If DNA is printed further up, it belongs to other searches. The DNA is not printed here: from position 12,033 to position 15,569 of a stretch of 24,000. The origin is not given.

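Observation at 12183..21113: Four translationally coupled genes join an SNF2/PLD-like helicase and a DUF4391-like protein to a complete Type III Mod/Res pair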

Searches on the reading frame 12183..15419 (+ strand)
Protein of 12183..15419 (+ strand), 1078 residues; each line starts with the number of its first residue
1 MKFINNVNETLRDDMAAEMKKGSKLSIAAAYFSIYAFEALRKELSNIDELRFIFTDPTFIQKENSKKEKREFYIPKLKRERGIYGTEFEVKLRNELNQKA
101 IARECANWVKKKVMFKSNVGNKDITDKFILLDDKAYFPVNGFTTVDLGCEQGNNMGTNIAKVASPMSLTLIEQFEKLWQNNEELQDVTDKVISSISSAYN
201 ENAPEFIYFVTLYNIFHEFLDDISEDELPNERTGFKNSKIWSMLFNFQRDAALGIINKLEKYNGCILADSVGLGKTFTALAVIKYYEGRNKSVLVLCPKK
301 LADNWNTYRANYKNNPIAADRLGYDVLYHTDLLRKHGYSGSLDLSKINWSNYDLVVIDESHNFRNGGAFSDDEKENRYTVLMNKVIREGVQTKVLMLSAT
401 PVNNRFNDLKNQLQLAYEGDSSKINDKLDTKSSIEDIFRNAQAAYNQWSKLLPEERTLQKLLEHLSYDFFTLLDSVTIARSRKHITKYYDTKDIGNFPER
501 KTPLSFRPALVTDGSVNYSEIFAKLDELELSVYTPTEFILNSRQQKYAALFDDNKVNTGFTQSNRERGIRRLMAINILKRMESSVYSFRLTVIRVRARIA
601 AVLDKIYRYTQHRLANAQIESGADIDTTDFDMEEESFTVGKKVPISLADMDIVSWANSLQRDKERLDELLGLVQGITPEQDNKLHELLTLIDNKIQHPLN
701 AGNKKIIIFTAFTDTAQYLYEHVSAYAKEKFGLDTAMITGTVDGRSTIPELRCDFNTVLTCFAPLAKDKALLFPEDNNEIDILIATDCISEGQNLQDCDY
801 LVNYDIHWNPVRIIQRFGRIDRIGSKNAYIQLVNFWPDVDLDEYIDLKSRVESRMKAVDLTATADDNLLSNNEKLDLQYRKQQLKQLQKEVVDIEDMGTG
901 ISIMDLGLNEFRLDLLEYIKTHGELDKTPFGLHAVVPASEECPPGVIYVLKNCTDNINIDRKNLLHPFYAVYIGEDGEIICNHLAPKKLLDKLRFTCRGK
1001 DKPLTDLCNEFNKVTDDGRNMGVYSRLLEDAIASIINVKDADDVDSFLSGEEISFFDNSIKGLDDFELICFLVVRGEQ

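Call 4: search_protein_families(library=pfam, proteins=[window:12183-15419:+], max_evalue=0.01)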
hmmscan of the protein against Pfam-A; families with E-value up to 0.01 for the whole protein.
window:12183-15419:+ (1078 aa): 5 families
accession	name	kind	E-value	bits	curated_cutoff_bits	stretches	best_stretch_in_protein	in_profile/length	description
PF00271.37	Helicase_C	-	1.5e-14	54.6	23.5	1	691-824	10-110/110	Helicase conserved C-terminal domain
PF00176.29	SNF2-rel_dom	-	5.1e-12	45.9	24.9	1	260-413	14-175/290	SNF2-related domain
PF04851.21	ResIII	-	1.7e-07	31.7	22.5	1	244-401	4-162/164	Type III restriction enzyme, res subunit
PF00270.35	DEAD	-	3.5e-05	24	26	1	257-402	9-161/167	DEAD/DEAH box helicase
PF20720.3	nSTAND3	-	0.0029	17.8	27.2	1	255-314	10-67/155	Novel STAND NTPase 3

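Call 5: search_protein_families(library=padloc, proteins=[window:12183-15419:+], max_evalue=0.01)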
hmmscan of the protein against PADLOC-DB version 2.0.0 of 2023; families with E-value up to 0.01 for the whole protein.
window:12183-15419:+ (1078 aa): 46 families (the best 25 are shown)
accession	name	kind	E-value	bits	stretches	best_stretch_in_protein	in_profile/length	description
PDLC01075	C3a139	-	2.8e-127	424.4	1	3-1074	4-947/948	HKD+Snf2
PDLC02621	DrmD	-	4.4e-38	129.1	2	534-882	366-681/1040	DrmD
PDLC02623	DrmD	-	4e-30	102.3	3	680-876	509-674/1040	DrmD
PDLC02500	BrxHI|BrxHII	-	6.1e-28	95.9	2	652-835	429-584/933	BrxHI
PDLC02619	DrmD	-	9.8e-27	91.4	2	570-830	294-540/872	DrmD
PDLC00659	HmaA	-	5e-25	85.5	1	545-827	356-614/1176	SNF2 helicase / DEAD-box helicase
PDLC02193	PLD_Helicase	-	1.3e-23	81.2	2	680-879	668-856/905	-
PDLC03830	ZacC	-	2e-23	81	2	347-411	239-298/1019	-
PDLC02632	DrmD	-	8.9e-22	75.3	2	655-840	473-638/662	DrmD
PDLC02572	DrmA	-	1.2e-21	74.5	2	663-830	479-628/1043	DrmA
PDLC04556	PDC-M27C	-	1.4e-20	71.3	3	248-311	40-106/892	-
PDLC02843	DpdE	-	5.6e-19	65.6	2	245-405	160-301/1091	DpdE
PDLC02840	DpdE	-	2.7e-18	63.7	2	266-405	180-306/1091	DpdE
PDLC02504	BrxHI|BrxHII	-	4.3e-18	62.7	1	545-838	345-595/971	BrxHII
PDLC02853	DpdE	-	4.7e-17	59.3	1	646-838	433-613/985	DpdE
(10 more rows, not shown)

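Call 7: search_protein_families(library=ncbifam, proteins=[window:12183-15419:+], max_evalue=0.001)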
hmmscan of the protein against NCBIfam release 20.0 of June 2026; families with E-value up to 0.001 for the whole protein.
window:12183-15419:+ (1078 aa): 17 families
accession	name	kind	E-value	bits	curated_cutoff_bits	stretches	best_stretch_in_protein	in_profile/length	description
NF038317.1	DISARM_DrmD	equivalog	2.4e-44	152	610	1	561-873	371-655/1021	DISARM system SNF2-like helicase DrmD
NF042964.1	phospholipD_antiphage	equivalog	1.7e-32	112.7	1100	3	656-857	642-825/895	phospholipase D-like domain-containing anti-phage protein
NF041062.1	DpdE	equivalog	7.7e-26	90.3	500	2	261-407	172-303/1048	protein DpdE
NF038318.1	DISARM_DrmD_b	equivalog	1.5e-25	89.5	950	2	649-830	357-537/868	DISARM system SNF2-like helicase DrmD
NF003426.0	PRK04914.1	equivalog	1.5e-16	59.9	576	2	768-828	535-596/959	RNA polymerase-associated protein RapA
NF053675.1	pilus_reg_Snf2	equivalog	5.7e-10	37.9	1100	1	230-411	571-746/1029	pilus expression-regulating Snf2 family helicase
NF041790.1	anti-phage_ZorD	equivalog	3.1e-09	35.3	1500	1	260-307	602-652/1035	type I Zorya anti-phage system protein ZorD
NF010337.0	PRK13766.1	equivalog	4.1e-09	35.1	610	0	777-857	422-499/781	Hef nuclease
TIGR04095.1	dnd_restrict_1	equivalog_domain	1.3e-08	34.3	600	0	257-319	19-84/451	DNA phosphorothioation system restriction enzyme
NF008394.0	PRK11192.1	equivalog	1.2e-07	31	507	1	777-836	295-354/441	ATP-dependent RNA helicase SrmB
NF053631.1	RNA_helic_CshA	equivalog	2.5e-07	29.9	646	1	777-892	285-400/434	degradosome RNA helicase CshA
NF058637.1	helic_SCO1167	equivalog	6.2e-06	24.6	1200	1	264-312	490-541/932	SCO1167/SCO6262 family helicase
NF008744.0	PRK11776.1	equivalog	3.8e-05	22.4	524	1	776-839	289-352/460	ATP-dependent RNA helicase DbpA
TIGR02621.3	cas3_GSU0051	exception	0.00012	21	400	1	684-845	257-394/854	type I-G CRISPR-associated helicase/endonuclease Cas3g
NF053711.1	RNA_heli_RhlE1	exception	0.00014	20.7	750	1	777-834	292-349/434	RNA helicase RhlE1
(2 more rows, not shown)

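Call 56: search_solved_structures(query=window:12183-15416:+, max_evalue=0.001)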
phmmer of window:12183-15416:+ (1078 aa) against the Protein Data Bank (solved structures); distinct sequences matched with E-value up to 0.001: 34.
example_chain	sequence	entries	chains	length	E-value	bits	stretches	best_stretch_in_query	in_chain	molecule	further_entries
8so8_A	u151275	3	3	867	9.2e-08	33.6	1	767-827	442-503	RNA polymerase-associated protein RapA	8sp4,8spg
6ne3_W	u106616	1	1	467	1.2e-07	33.2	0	241-414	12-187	SWI/SNF-related matrix-associated actin-dependent regulator of chromatin subfamily A membe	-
6bog_A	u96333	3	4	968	1.3e-07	33.2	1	767-827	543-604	RNA polymerase-associated protein RapA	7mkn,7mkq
7m8e_F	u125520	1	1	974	1.3e-07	33.1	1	767-827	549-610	RNA polymerase-associated protein RapA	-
4s20_K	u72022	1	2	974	1.3e-07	33.1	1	767-827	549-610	RNA polymerase-associated protein RapA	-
8v4y_W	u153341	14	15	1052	3.7e-07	31.6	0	240-414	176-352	SWI/SNF-related matrix-associated actin-dependent regulator of chromatin subfamily A membe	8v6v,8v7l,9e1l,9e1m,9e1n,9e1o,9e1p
5hzr_A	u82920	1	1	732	7.4e-07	30.6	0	781-879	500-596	SNF2-family ATP dependent chromatin remodeling factor like protein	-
8t0l_F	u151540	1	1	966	8.3e-07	30.4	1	767-827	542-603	RNA polymerase-associated protein RapA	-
7otq_K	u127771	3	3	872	2.2e-06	29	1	246-315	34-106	Chromodomain-helicase-DNA-binding protein 1-like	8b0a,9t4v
7epu_B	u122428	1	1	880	2.3e-06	29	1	246-415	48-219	Chromodomain-helicase-DNA-binding protein 1-like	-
7enn_K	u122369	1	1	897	2.4e-06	28.9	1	246-415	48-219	Chromodomain-helicase-DNA-binding protein 1-like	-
23cp_K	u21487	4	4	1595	3.3e-06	28.5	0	778-874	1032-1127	WD40 repeat-containing protein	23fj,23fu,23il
6iy2_O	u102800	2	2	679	3.3e-06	28.4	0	775-834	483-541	Transcription regulatory protein SNF2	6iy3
5x0x_O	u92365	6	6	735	3.9e-06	28.2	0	775-834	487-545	Transcription regulatory protein SNF2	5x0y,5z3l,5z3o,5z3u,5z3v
6vzg_K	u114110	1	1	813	1.5e-05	26.2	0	776-833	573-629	Nuclear protein STH1/NPS1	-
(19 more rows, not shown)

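Call 77: search_dna_similar(query=window:12183-15416:+, collection=plasmids, mode=protein, max_evalue=1e-20, max_rows=60)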
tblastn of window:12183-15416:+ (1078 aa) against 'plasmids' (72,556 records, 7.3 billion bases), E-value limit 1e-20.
Records with a match: 171; places in all: 176; records where one place covers at least 80% of the query: 118.
Best place of each record, by identity: <60% 171.
By first word of the organism name: Listeria 20; Enterococcus 18; Bacillus 15; Escherichia 14; Acinetobacter 11; Lactococcus 9; Rhodococcus 6; Synechocystis 6; Vibrio 3; Nostoc 3; and 53 more.
By predicted mobility (MOB-suite, as given by PLSDB): non-mobilizable 91; mobilizable 50; conjugative 30.
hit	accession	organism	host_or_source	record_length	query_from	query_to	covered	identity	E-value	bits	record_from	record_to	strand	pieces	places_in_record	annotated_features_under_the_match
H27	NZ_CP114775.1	Raoultella planticola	Homo sapiens,cell ...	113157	1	1075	100%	55.0%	0e+0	1152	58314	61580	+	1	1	SNF2-related protein | WYL domain-containing protein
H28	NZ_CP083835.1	Enterobacter asburiae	Homo sapiens,sputum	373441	1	1075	100%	54.4%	0e+0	1153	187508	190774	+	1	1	helicase-related protein | WYL domain-containing protein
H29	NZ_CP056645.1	Citrobacter freundii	culture,Freshwater sample from ...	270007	1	1075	100%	54.4%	0e+0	1153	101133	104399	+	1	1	helicase-related protein | WYL domain-containing protein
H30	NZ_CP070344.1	Variovorax sp. PDNC026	cell culture,Plastic debris in ...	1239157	1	1075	100%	54.3%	0e+0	1149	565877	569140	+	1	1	none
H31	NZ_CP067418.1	Aeromonas media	cell culture,water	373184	1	1078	100%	54.1%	0e+0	1158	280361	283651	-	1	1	SNF2-related protein | DUF4391 domain-containing protein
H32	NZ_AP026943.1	Citrobacter freundii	Mastacembelus,gut contents of ...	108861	1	1078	100%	53.8%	0e+0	1150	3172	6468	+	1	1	SNF2-related protein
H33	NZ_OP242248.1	Escherichia coli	Homo sapiens,stool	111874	1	1078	100%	53.8%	0e+0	1149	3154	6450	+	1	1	SNF2-related protein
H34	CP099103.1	Escherichia coli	culture,Pooled sediment sample ...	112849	1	1078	100%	53.8%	0e+0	1149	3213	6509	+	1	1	SNF2-related protein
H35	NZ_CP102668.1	Sphingobium sp. JS3065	whole organism,chemical plant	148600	1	1076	100%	53.8%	0e+0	1155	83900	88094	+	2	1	IS5 family transposase | WYL domain-containing protein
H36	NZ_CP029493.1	Escherichia coli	Homo sapiens,fecal sample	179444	1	1078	100%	53.7%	0e+0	1149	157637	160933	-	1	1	SNF2-related protein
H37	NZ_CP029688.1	Escherichia coli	single strain,air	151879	1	1078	100%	53.7%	0e+0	1149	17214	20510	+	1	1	SNF2-related protein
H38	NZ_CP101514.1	Escherichia coli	migratory bird,feces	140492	1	1078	100%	53.7%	0e+0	1149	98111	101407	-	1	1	SNF2-related protein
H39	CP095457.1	Escherichia coli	pig,cell culture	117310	1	1078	100%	53.7%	0e+0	1147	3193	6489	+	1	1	SNF2-related protein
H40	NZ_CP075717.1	Escherichia coli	Sus scrofa,water sample,wastewater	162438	1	1078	100%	53.7%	0e+0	1147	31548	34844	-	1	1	SNF2-related protein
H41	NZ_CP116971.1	Escherichia coli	Sus scrofa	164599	1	1078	100%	53.7%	0e+0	1147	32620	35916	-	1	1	SNF2-related protein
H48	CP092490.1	Endozoicomonas sp. Mp262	Meretrix meretrix,whole organism,sea ...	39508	1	1078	100%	53.4%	0e+0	1130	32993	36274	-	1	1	record has no annotation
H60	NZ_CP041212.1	Listeria monocytogenes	-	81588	1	1077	100%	52.3%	0e+0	1067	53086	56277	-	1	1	helicase-related protein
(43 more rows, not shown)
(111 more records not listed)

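Call 81: get_annotated_region(hit=H60, flank=9000)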
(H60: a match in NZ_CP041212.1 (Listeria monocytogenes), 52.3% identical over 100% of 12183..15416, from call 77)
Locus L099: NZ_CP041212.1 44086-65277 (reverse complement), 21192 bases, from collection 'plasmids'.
description: Listeria monocytogenes strain LMP18-H2446 plasmid pCFSAN074383, complete sequence
organism: Listeria monocytogenes (NCBI taxid 1639)
taxonomy: Bacteria; Bacillota; Bacilli; Bacillales; Listeriaceae; Listeria; Listeria monocytogenes
host: -; source: -; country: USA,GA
typing (MOB-suite, as given by PLSDB): mobilizable; replicon rep_cluster_2446; relaxase MOBP
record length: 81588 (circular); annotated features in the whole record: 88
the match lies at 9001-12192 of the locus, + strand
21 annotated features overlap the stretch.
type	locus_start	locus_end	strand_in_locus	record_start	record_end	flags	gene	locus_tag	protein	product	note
CDS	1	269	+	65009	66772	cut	-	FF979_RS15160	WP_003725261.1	toprim domain-containing protein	-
CDS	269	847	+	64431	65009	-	-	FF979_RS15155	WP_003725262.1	thermonuclease family protein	-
CDS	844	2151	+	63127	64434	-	-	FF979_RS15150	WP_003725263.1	site-specific DNA-methyltransferase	-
CDS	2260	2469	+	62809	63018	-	-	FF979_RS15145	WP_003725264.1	hypothetical protein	-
CDS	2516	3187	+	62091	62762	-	-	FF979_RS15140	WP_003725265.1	hypothetical protein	-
CDS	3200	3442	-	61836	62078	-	-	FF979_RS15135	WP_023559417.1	hypothetical protein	-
CDS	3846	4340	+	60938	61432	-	-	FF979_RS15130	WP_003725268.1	hypothetical protein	-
CDS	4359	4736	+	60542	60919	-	-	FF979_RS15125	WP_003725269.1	hypothetical protein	-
CDS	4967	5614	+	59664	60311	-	-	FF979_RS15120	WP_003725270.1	hypothetical protein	-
CDS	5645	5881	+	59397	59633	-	-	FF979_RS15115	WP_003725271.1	helix-turn-helix transcriptional regulator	-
CDS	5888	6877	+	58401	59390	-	-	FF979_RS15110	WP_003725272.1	hypothetical protein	-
CDS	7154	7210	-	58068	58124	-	-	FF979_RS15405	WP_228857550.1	hypothetical protein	-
CDS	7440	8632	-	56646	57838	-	-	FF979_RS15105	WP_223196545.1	IS3 family transposase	-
CDS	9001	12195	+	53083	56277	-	-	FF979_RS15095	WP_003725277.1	helicase-related protein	-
CDS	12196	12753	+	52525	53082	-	-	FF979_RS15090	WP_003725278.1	hypothetical protein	-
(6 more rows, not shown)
